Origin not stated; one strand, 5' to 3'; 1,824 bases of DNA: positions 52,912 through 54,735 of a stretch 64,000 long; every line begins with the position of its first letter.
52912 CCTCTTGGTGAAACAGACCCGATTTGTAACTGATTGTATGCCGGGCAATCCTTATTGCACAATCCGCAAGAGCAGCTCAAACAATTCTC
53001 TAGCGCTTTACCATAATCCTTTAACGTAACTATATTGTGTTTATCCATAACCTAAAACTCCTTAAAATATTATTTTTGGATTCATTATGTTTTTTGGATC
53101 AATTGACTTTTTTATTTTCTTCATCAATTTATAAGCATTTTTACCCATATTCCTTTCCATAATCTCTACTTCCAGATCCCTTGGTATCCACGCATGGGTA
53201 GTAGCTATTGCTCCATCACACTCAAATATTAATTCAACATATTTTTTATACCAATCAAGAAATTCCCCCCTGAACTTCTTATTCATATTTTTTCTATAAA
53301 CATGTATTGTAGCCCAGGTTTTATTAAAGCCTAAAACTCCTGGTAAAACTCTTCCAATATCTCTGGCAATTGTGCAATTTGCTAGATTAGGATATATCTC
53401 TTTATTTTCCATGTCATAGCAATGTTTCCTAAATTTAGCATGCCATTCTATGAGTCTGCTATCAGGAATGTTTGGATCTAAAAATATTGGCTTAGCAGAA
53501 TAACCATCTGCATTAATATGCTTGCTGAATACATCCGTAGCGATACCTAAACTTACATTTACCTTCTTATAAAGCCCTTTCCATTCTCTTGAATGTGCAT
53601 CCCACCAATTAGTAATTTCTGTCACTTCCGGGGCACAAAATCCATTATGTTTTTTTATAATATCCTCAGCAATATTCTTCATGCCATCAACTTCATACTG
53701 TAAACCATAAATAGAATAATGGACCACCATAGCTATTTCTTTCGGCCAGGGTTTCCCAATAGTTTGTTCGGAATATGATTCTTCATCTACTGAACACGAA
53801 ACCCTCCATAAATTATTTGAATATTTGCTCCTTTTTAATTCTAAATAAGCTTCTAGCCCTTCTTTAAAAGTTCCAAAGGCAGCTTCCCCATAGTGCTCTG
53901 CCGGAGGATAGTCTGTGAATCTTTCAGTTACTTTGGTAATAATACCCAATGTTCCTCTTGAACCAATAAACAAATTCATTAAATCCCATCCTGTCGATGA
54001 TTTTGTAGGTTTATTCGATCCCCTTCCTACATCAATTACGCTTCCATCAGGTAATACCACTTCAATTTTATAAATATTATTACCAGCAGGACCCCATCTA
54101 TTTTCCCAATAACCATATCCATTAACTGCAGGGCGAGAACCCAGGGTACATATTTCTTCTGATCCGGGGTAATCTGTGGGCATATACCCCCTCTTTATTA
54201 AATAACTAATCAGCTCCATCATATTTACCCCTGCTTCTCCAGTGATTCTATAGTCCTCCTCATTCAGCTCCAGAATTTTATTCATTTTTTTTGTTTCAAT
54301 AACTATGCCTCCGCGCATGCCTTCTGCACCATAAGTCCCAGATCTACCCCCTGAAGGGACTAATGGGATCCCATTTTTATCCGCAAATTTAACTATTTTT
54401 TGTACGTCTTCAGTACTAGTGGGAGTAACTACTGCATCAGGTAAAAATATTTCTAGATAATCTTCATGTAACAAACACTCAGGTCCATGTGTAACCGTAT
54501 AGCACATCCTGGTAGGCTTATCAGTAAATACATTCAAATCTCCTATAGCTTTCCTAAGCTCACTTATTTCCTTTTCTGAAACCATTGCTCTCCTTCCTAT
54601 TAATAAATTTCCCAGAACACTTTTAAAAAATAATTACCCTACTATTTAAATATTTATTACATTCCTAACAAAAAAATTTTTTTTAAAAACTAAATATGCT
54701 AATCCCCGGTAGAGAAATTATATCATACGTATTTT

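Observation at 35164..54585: ~20-kb amino-sugar/lactyl-ether catabolic island with two EtfAB pairs and three FAD-linked GlcD-like dehydrogenases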

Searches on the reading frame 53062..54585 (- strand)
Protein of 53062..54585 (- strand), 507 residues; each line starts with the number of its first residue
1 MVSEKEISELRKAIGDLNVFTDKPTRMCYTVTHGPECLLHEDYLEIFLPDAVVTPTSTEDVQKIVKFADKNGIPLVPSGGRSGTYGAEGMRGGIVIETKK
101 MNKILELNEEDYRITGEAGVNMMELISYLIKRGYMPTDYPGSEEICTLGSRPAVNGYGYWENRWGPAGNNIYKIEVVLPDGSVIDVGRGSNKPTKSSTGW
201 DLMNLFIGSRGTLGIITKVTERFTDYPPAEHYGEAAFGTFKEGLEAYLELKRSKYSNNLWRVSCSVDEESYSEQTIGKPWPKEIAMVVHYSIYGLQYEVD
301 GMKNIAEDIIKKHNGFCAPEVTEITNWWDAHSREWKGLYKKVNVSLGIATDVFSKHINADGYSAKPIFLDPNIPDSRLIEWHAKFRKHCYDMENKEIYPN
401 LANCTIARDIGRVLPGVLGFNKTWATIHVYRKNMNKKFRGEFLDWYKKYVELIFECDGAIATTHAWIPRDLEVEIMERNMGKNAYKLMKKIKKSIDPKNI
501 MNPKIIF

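Call 3: search_protein_families(library=pfam, proteins=[window:53062-54585:-])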
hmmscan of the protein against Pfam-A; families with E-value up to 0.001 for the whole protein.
window:53062-54585:- (507 aa): 2 families
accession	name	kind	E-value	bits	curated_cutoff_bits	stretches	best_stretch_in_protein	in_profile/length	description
PF01565.28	FAD_binding_4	-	2.2e-34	118.5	26.4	1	49-186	1-138/139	FAD binding domain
PF02913.24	FAD-oxidase_C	-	8.9e-09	35.8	21.2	1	435-503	179-245/248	FAD linked oxidases, C-terminal domain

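Call 5: search_protein_families(library=ncbifam, proteins=[window:53062-54585:-], max_evalue=0.00001)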
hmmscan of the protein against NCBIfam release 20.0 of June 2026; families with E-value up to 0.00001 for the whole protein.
window:53062-54585:- (507 aa): 7 families
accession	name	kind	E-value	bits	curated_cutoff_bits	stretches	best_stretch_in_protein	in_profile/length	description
TIGR00387.1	glcD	equivalog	3.3e-40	138.2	567.9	1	52-250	1-197/413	glycolate oxidase subunit GlcD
NF008408.0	PRK11230.1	equivalog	8.5e-21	74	897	1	48-239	55-243/499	glycolate oxidase subunit GlcD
NF049975.1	2HglutDHaseYdiJ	equivalog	1.4e-15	56.2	1350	1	48-187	51-193/1018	D-2-hydroxyglutarate dehydrogenase YdiJ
NF008439.0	PRK11282.1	equivalog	7.2e-10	38.2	284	1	58-228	8-175/358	glycolate oxidase subunit GlcE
NF053785.1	DcplphribOxDprE1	equivalog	3.1e-09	36.5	500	1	52-223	18-180/449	decaprenylphosphoryl-beta-D-ribose oxidase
NF041227.1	BagG_FevA2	exception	7.8e-07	28.1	850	1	49-237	46-219/455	bagremycin/ferroverdin biosynthesis FAD-dependent oxygenase BagG/FevA2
TIGR01678.1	FAD_lactone_ox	subfamily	6.3e-06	25.4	396.8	0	49-135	15-100/438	sugar 1,4-lactone oxidase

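Call 14: search_solved_structures(query=window:53062-54585:-, max_evalue=0.001)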
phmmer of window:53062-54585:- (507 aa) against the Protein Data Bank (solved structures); distinct sequences matched with E-value up to 0.001: 72 (the best 60 are shown).
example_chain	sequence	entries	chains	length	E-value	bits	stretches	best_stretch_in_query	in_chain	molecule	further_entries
8jdb_A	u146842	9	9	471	4.1e-30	107.9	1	46-250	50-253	Probable D-lactate dehydrogenase, mitochondrial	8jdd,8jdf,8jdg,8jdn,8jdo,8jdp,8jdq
8jdc_A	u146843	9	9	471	4.1e-30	107.9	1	46-250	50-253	Probable D-lactate dehydrogenase, mitochondrial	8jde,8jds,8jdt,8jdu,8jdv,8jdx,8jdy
7qh2_C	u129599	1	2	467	1e-27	99.9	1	34-224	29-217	Lactate dehydrogenase (NAD(+),ferredoxin) subunit LctD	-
3pm9_A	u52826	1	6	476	6.6e-26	94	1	51-229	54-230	Putative oxidoreductase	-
4bby_A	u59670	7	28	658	2.3e-24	88.9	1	38-254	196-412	ALKYLDIHYDROXYACETONEPHOSPHATE SYNTHASE, PEROXISOMAL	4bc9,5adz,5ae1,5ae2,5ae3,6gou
4bca_A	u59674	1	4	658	2.4e-24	88.9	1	38-254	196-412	ALKYLDIHYDROXYACETONEPHOSPHATE SYNTHASE, PEROXISOMAL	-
4bc7_A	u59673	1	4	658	2.7e-24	88.7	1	38-253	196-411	ALKYLDIHYDROXYACETONEPHOSPHATE SYNTHASE, PEROXISOMAL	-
6lpn_A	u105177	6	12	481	3.4e-22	81.8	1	51-232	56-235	D-2-hydroxyglutarate dehydrogenase, mitochondrial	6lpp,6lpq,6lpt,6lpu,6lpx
2uuu_A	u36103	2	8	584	7.9e-22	80.5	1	48-262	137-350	ALKYLDIHYDROXYACETONEPHOSPHATE SYNTHASE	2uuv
9qgz_A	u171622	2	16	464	1.8e-21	79.4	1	42-225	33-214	Glycolate oxidase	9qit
8s7r_A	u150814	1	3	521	8.1e-16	60.7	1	48-204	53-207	Oxidoreductase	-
8s7t_A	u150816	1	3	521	8.1e-16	60.7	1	48-204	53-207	Oxidoreductase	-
8s7s_A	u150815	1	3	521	1.2e-15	60.2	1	48-204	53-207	Oxidoreductase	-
8s7p_A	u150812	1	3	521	1.3e-15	60.1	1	48-204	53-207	Oxidoreductase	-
5fxd_A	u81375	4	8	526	1.4e-15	59.9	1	45-233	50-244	PROBABLE VANILLYL-ALCOHOL OXIDASE | EUGENOL OXIDASE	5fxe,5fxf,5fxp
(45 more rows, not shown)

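Call 32: find_homologous_proteins(query=window:53062-54585:-)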
Query window:53062-54585:- (507 aa): 5026 proteins with E <= 0.001 among 8000 candidates; the best 120 are listed.
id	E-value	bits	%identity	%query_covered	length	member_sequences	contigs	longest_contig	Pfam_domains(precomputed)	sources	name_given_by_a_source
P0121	0.0e+0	1158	96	100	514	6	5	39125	PF01565.29,PF02913.25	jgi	-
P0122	5.1e-258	875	72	100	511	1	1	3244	PF01565.29,PF02913.25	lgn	-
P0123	7.7e-215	732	61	100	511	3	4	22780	PF01565.29,PF02913.25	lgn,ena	-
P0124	6.0e-205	700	59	100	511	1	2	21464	PF01565.29,PF02913.25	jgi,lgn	-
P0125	4.0e-201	687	58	100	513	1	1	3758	PF01565.29,PF02913.25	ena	-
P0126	1.2e-198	679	57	100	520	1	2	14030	PF01565.29,PF02913.25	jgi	jgi:glycolate oxidase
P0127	1.4e-194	665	55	100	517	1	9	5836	PF01565.29,PF02913.25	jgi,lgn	-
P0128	7.5e-192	657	54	100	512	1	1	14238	PF01565.29,PF02913.25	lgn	-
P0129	8.3e-171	587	59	84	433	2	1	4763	PF01565.29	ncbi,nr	ncbi:MAG: FAD-binding oxidoreductase, partial [Desulfobacteraceae bacterium]|nr:FAD-binding oxidored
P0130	8.9e-150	518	47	99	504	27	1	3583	PF01565.29,PF02913.25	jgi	-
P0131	5.3e-128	446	45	100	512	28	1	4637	PF01565.29,PF02913.25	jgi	-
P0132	4.1e-126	440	43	100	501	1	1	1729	PF01565.29,PF02913.25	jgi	jgi:FAD/FMN-containing dehydrogenase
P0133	6.5e-123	429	43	100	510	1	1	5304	PF01565.29,PF02913.25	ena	-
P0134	2.7e-122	427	43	99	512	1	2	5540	PF01565.29,PF02913.25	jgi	jgi:FAD/FMN-containing dehydrogenase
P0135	3.6e-122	427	43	99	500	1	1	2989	PF01565.29,PF02913.25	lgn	-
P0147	2.4e-117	411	42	99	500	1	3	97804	PF01565.29,PF02913.25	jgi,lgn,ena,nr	nr:FAD-binding oxidoreductase [Desulfobacterales bacterium]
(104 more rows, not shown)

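Call 33: find_encoding_contigs(protein=P0123, flank=10000, max_places=2)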
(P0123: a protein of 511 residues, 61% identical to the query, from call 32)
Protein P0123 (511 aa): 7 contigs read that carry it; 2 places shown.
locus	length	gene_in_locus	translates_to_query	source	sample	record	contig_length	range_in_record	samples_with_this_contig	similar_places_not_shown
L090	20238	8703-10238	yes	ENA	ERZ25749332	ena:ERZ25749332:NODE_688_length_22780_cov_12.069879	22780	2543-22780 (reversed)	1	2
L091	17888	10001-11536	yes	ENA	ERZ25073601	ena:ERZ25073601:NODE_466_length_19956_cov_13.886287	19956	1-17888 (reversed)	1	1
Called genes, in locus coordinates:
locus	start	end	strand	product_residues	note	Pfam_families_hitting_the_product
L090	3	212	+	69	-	?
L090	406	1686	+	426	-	PF08013:GatZ_KbaZ-like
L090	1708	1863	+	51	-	-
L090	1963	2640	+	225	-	PF00294:PfkB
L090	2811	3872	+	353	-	PF01380:SIS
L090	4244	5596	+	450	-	PF01547:SBP_bac_1, PF13416:SBP_bac_8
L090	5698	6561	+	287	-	PF00528:BPD_transp_1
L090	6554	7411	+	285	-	PF00528:BPD_transp_1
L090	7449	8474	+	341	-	PF01408:GFO_IDH_MocA, PF02894:GFO_IDH_MocA_C, PF22725:GFO_IDH_MocA_C3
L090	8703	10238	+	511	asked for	PF01565:FAD_binding_4, PF02913:FAD-oxidase_C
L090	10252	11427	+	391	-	PF13183:Fer4_8, PF02754:CCG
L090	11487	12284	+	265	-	PF01012:ETF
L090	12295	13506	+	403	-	PF00037:Fer4, PF12837:Fer4_6 (weak), PF12838:Fer4_7, PF13187:Fer4_9, PF13237:Fer4_10, PF14697:Fer4_21 (weak), PF01012:ETF, PF00766:ETF_alpha, +6 more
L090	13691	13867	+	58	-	-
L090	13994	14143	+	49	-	PF01546:Peptidase_M20 (weak)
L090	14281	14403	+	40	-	-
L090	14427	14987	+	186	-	PF01546:Peptidase_M20 (weak)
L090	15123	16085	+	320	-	PF00480:ROK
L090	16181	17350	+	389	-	PF01979:Amidohydro_1, PF07969:Amidohydro_3 (weak)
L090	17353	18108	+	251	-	PF10740:DUF2529 (faint), PF13580:SIS_2, PF01380:SIS (weak)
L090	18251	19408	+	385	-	PF01208:URO-D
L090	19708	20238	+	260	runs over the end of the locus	PF08220:HTH_DeoR, PF08279:HTH_11 (weak), PF00455:DeoRC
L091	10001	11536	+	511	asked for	PF01565:FAD_binding_4, PF02913:FAD-oxidase_C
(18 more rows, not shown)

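Call 34: find_encoding_contigs(protein=P0147, flank=10000, max_places=2)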
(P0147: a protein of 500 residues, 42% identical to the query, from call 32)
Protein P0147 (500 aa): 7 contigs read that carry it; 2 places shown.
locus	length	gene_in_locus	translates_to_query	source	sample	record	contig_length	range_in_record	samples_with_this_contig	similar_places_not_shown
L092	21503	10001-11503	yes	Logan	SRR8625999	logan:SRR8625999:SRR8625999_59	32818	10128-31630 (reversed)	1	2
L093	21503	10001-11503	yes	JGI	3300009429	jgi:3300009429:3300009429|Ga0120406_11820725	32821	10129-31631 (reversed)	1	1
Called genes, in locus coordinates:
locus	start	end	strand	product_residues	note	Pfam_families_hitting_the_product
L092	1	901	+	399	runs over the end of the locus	PF00037:Fer4 (weak), PF12797:Fer4_2 (faint), PF12798:Fer4_3 (faint), PF12800:Fer4_4 (faint), PF12837:Fer4_6 (weak), PF12838:Fer4_7 (faint), PF01012:ETF, PF00766:ETF_alpha, +3 more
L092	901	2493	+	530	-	PF01565:FAD_binding_4, PF02913:FAD-oxidase_C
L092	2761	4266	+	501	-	PF00291:PALP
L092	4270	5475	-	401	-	PF01676:Metalloenzyme, PF10143:PhosphMutase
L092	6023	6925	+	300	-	PF03547:Mem_trans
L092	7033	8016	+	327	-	PF03547:Mem_trans (weak)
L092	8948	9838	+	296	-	PF19799:DUF6282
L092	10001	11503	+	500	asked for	PF01565:FAD_binding_4, PF02913:FAD-oxidase_C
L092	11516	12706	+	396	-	PF13183:Fer4_8, PF02754:CCG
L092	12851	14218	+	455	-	PF03972:MmgE_PrpD_N, PF19305:MmgE_PrpD_C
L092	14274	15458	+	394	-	PF08442:ATP-grasp_2, PF13549:ATP-grasp_5, PF24948:Citrate_synth_N, PF16114:Citrate_bind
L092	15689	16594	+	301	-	PF02629:CoA_binding, PF13380:CoA_binding_2 (weak), PF13607:Succ_CoA_lig, PF00549:Ligase_CoA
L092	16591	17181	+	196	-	PF01966:HD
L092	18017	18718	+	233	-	PF00392:GntR, PF07729:FCD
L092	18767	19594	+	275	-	PF01127:Sdh_cyt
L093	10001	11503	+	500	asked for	PF01565:FAD_binding_4, PF02913:FAD-oxidase_C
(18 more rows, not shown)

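Call 35: find_encoding_contigs(protein=P0124, flank=10000, max_places=2)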
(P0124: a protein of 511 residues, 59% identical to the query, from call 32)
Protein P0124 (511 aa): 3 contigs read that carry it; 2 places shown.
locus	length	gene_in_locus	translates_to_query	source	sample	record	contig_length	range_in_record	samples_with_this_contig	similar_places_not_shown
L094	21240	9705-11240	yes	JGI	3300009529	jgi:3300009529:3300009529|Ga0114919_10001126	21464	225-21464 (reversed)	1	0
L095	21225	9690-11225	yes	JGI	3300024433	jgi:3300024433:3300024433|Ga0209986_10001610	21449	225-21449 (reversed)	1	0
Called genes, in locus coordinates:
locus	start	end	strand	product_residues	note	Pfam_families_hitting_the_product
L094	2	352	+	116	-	?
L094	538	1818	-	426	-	PF08013:GatZ_KbaZ-like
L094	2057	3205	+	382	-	PF01208:URO-D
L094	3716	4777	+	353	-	PF01380:SIS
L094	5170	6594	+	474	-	PF01547:SBP_bac_1, PF13416:SBP_bac_8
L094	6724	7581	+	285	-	PF00528:BPD_transp_1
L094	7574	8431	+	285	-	PF00528:BPD_transp_1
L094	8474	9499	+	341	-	PF01408:GFO_IDH_MocA, PF02894:GFO_IDH_MocA_C, PF22725:GFO_IDH_MocA_C3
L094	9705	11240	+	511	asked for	PF01565:FAD_binding_4, PF02913:FAD-oxidase_C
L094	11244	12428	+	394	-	PF13183:Fer4_8, PF02754:CCG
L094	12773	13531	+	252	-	PF01012:ETF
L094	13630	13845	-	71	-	-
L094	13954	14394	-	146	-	-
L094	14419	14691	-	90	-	PF01548:DEDD_Tnp_IS110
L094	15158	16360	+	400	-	PF00037:Fer4, PF12797:Fer4_2 (weak), PF12800:Fer4_4 (faint), PF12837:Fer4_6 (weak), PF12838:Fer4_7 (weak), PF13237:Fer4_10, PF01012:ETF, PF00766:ETF_alpha, +4 more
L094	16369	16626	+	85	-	-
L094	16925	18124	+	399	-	PF01546:Peptidase_M20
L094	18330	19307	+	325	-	PF00480:ROK, PF01869:BcrAD_BadFG (faint)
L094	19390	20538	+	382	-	PF07969:Amidohydro_3 (faint), PF01979:Amidohydro_1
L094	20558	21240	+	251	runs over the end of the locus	PF10740:DUF2529 (faint), PF13580:SIS_2, PF01380:SIS (weak)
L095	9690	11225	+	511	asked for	PF01565:FAD_binding_4, PF02913:FAD-oxidase_C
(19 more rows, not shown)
